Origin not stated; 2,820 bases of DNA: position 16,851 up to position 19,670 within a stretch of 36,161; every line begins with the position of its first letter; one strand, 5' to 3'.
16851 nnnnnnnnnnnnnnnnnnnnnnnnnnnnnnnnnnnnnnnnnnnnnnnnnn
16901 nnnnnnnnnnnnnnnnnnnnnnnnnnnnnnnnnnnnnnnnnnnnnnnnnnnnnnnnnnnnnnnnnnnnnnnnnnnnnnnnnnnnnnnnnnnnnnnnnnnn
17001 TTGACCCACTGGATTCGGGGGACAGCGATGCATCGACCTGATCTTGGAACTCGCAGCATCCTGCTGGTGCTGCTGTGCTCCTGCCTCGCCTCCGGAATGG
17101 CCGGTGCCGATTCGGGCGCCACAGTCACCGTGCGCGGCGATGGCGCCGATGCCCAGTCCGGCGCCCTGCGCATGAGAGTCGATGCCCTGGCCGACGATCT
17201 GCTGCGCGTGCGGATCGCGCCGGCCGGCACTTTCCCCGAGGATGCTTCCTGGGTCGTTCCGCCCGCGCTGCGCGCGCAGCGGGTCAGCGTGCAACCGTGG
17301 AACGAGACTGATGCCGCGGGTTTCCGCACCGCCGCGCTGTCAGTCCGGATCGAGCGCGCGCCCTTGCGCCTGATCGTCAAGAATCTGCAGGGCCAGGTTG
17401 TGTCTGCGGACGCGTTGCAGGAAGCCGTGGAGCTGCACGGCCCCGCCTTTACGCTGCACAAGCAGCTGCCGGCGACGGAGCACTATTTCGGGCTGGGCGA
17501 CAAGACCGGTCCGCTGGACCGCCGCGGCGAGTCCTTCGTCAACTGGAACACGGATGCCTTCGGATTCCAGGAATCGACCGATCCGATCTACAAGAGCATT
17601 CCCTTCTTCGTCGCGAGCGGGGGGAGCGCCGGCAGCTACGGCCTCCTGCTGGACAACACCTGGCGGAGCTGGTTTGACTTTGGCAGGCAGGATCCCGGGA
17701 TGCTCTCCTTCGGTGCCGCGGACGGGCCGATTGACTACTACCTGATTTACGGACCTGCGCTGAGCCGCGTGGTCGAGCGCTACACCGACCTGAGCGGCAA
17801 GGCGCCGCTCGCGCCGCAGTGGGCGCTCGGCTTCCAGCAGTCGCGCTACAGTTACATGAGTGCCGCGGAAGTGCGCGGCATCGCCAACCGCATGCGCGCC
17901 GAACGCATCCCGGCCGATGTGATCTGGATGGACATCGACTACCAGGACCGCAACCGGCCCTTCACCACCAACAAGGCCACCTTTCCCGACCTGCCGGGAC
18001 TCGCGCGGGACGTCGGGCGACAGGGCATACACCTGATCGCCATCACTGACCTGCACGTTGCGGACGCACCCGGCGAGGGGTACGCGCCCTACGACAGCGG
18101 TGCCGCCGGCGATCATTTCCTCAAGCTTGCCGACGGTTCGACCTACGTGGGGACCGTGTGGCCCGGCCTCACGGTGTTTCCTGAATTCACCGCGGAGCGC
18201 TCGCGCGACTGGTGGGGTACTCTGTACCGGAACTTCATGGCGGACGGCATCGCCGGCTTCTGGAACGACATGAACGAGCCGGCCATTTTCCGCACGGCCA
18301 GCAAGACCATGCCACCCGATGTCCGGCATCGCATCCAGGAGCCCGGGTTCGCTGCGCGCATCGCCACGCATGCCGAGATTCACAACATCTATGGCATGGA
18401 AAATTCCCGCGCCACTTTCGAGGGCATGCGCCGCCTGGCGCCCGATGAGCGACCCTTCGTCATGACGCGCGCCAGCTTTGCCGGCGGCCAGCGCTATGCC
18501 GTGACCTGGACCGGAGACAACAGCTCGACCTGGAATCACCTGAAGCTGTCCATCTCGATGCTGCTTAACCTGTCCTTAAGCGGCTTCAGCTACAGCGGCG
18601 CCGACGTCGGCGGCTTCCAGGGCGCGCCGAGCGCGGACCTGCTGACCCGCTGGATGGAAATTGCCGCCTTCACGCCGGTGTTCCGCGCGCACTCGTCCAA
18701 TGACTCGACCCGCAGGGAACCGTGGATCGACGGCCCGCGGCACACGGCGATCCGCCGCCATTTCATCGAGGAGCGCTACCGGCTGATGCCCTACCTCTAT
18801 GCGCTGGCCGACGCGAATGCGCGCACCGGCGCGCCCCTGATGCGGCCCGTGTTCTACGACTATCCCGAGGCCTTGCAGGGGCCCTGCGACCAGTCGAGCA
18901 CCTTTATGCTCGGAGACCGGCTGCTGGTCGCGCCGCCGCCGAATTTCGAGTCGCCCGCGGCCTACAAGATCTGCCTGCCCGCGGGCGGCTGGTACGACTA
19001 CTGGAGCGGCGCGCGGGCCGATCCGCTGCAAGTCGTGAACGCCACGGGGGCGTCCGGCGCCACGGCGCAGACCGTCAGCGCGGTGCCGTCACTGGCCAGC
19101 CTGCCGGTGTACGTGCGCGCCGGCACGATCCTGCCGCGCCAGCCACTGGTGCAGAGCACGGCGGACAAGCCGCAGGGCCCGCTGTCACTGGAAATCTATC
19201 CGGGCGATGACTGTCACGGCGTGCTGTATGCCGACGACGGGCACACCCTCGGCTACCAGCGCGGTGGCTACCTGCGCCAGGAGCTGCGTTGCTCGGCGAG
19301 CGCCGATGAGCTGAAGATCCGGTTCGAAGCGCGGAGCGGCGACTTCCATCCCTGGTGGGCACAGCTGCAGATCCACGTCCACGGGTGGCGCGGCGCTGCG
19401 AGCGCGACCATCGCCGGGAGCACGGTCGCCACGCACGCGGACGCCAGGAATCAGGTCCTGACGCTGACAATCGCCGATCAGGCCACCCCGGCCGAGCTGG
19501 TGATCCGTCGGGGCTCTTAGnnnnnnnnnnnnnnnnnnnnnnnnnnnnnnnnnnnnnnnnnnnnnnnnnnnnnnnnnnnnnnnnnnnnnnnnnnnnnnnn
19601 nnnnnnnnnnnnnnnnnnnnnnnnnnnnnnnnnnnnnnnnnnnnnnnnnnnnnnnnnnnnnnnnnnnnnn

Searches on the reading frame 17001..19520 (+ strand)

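Call 9: search_protein_families(library=pfam, proteins=[window:17001-19520:+], max_evalue=0.001)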
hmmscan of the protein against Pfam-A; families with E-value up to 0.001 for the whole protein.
window:17001-19520:+ (839 aa): 4 families
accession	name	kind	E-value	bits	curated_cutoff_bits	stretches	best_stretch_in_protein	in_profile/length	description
PF01055.32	Glyco_hydro_31_2nd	-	1e-112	377.1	23.5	1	269-602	2-328/328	Glycosyl hydrolases family 31 TIM-barrel domain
PF13802.12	Gal_mutarotas_2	-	2.8e-40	139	27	1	58-226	2-184/184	Glycosyl hydrolase 31 N-terminal galactose mutarotase-like domain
PF21365.3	Glyco_hydro_31_3rd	-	1.2e-15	58.2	24.4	1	610-711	1-87/87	Glycosyl hydrolase family 31 C-terminal domain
PF17137.9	DUF5110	-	2.7e-12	47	27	1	727-795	1-70/71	Domain of unknown function (DUF5110)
